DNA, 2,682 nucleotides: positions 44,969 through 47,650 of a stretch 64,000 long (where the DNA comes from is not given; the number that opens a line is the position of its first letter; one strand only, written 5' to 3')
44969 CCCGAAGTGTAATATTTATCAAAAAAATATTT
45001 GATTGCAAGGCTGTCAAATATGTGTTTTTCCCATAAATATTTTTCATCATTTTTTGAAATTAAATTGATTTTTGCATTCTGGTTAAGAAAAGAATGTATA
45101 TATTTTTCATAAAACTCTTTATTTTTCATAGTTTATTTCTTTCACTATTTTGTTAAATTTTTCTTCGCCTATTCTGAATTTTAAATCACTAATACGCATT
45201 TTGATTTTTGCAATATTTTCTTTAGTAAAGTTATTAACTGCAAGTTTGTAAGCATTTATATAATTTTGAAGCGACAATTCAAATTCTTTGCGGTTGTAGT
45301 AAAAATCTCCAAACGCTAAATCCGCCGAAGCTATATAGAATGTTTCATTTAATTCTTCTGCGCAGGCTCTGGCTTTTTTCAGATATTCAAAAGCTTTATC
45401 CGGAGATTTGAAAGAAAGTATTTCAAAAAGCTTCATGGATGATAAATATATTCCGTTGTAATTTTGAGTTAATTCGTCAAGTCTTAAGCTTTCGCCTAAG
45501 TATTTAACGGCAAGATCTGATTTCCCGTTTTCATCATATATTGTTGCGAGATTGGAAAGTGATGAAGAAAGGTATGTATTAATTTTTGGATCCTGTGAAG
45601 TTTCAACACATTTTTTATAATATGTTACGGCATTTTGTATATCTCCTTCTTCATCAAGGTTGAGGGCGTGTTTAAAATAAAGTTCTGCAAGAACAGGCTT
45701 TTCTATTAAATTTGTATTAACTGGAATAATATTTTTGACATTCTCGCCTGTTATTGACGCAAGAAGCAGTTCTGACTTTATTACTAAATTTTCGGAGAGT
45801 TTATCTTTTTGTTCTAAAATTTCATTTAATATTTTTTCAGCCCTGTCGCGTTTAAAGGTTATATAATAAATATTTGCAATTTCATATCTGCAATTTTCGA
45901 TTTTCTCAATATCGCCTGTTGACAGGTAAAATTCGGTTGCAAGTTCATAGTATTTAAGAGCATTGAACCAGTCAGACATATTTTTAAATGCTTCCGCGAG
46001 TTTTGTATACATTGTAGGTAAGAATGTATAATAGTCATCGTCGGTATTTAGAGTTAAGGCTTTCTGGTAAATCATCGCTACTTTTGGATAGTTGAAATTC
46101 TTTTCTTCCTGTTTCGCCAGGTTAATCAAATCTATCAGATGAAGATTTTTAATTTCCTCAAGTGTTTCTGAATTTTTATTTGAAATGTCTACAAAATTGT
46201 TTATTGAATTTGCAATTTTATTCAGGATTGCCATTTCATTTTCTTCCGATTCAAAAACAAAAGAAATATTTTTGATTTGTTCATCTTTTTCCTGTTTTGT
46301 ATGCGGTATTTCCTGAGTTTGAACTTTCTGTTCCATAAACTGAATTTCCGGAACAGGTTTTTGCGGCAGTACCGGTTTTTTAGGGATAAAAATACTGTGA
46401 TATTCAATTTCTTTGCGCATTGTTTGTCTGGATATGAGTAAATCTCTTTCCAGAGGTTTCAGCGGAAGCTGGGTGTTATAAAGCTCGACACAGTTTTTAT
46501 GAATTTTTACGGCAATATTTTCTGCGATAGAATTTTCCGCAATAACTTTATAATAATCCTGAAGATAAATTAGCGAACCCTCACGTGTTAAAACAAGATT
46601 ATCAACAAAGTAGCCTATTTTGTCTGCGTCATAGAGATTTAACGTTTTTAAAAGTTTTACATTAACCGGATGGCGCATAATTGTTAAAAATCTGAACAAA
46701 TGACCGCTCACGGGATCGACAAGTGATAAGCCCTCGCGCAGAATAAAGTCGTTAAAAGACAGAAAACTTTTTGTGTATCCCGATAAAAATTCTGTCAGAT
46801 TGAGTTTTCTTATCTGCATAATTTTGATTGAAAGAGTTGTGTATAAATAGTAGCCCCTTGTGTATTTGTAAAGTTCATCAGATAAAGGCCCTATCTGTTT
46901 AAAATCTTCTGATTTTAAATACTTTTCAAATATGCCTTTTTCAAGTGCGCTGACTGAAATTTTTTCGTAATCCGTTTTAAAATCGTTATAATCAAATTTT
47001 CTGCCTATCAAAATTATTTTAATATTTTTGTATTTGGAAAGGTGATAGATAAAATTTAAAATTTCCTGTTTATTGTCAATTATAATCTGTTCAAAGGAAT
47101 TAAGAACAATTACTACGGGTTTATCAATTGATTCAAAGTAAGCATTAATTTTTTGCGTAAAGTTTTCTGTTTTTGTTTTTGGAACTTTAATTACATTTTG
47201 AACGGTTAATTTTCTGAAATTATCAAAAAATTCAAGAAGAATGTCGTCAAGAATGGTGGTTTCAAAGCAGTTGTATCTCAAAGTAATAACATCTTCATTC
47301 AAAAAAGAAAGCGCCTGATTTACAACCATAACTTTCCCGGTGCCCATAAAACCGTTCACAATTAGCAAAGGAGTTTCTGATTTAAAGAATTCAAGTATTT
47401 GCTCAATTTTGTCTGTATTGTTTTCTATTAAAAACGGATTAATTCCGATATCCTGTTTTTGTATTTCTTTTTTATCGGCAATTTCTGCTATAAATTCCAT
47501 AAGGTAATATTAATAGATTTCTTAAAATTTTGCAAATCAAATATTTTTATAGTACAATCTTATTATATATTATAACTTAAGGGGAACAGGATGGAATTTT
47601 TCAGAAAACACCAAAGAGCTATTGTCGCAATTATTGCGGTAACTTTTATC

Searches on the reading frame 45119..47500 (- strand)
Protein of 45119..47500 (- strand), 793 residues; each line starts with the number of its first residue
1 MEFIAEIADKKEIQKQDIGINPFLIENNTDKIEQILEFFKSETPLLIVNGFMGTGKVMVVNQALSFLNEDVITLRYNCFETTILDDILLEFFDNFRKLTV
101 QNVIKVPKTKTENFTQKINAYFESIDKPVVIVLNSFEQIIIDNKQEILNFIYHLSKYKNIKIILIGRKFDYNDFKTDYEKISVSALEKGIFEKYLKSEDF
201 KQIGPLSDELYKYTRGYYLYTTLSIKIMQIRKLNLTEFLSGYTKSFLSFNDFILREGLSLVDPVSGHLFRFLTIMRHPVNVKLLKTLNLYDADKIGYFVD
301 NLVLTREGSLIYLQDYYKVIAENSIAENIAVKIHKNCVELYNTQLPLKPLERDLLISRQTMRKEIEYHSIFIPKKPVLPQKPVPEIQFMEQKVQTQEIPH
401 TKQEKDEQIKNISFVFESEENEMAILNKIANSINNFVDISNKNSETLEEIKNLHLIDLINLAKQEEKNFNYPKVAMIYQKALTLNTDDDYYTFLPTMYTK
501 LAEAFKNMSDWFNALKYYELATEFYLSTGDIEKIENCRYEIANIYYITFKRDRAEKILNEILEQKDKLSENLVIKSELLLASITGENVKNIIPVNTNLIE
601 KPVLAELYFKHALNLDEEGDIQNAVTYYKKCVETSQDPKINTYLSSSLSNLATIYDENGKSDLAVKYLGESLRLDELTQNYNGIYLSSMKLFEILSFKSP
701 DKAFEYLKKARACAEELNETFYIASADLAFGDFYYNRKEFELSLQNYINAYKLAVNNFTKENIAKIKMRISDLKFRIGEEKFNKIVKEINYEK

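Call 50: search_protein_families(library=pfam, proteins=[window:45119-47500:-], max_evalue=0.00001)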
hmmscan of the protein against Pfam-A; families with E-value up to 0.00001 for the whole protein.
window:45119-47500:- (793 aa): 4 families
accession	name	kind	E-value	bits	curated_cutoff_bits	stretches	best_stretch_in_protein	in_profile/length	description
PF13424.12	TPR_12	-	5.8e-14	52.5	30.1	0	607-676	5-76/77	Tetratricopeptide repeat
PF13401.12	AAA_22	-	1.9e-08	35.1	27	1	44-167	6-123/130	AAA domain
PF13181.12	TPR_8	-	3.5e-08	33.4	25.7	0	605-636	1-32/34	Tetratricopeptide repeat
PF13176.12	TPR_7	-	3e-06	27.3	27.9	0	647-676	1-32/36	Tetratricopeptide repeat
